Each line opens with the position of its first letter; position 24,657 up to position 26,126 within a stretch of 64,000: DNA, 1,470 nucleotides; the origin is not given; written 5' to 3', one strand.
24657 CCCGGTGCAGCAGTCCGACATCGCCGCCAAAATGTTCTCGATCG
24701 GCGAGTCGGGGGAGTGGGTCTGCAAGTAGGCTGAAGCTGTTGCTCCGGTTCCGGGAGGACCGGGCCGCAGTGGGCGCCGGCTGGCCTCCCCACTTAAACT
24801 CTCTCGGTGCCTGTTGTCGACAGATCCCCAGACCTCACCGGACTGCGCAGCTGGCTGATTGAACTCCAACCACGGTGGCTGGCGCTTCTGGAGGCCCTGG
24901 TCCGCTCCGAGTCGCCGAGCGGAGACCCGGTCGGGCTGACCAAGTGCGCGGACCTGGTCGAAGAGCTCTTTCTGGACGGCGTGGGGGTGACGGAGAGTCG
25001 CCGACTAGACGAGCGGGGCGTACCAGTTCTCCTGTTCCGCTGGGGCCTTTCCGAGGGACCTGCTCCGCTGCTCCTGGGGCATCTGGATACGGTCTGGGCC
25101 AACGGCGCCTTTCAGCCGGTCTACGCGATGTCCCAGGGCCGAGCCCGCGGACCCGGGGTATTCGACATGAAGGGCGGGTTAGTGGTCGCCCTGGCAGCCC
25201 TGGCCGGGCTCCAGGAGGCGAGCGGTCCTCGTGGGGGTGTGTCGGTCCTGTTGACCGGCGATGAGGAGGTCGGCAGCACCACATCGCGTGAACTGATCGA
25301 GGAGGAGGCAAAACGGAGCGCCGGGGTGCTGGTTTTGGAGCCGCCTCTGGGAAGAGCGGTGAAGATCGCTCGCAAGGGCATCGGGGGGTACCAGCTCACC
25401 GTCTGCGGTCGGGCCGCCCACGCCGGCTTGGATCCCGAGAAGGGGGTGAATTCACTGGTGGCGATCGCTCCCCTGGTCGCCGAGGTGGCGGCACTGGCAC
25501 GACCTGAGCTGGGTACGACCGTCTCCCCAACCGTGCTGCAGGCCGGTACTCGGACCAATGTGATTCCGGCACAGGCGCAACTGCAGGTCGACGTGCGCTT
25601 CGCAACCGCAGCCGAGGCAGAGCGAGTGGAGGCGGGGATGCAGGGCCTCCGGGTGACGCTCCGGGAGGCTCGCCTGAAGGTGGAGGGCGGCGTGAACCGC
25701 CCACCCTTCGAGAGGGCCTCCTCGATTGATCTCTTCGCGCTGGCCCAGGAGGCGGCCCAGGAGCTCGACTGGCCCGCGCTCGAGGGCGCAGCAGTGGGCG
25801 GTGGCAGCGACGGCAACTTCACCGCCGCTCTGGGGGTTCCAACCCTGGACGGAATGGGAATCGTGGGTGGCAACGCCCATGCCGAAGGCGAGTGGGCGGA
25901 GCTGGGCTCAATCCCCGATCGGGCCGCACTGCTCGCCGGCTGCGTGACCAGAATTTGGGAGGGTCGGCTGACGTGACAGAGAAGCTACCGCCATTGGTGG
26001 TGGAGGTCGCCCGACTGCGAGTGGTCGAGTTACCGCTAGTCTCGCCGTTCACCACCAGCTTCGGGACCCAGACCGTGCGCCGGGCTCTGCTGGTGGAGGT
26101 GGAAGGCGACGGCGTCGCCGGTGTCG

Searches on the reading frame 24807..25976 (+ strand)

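Call 10: search_protein_families(library=pfam, proteins=[window:24807-25976:+])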
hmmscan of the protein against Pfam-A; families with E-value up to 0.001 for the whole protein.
window:24807-25976:+ (389 aa): 2 families
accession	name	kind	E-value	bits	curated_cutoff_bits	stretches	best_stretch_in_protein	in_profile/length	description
PF01546.33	Peptidase_M20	-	2.4e-26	93.4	24.6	1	88-380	1-204/206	Peptidase family M20/M25/M40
PF07687.19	M20_dimer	-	1.8e-19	70.1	21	1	187-278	1-95/107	Peptidase dimerisation domain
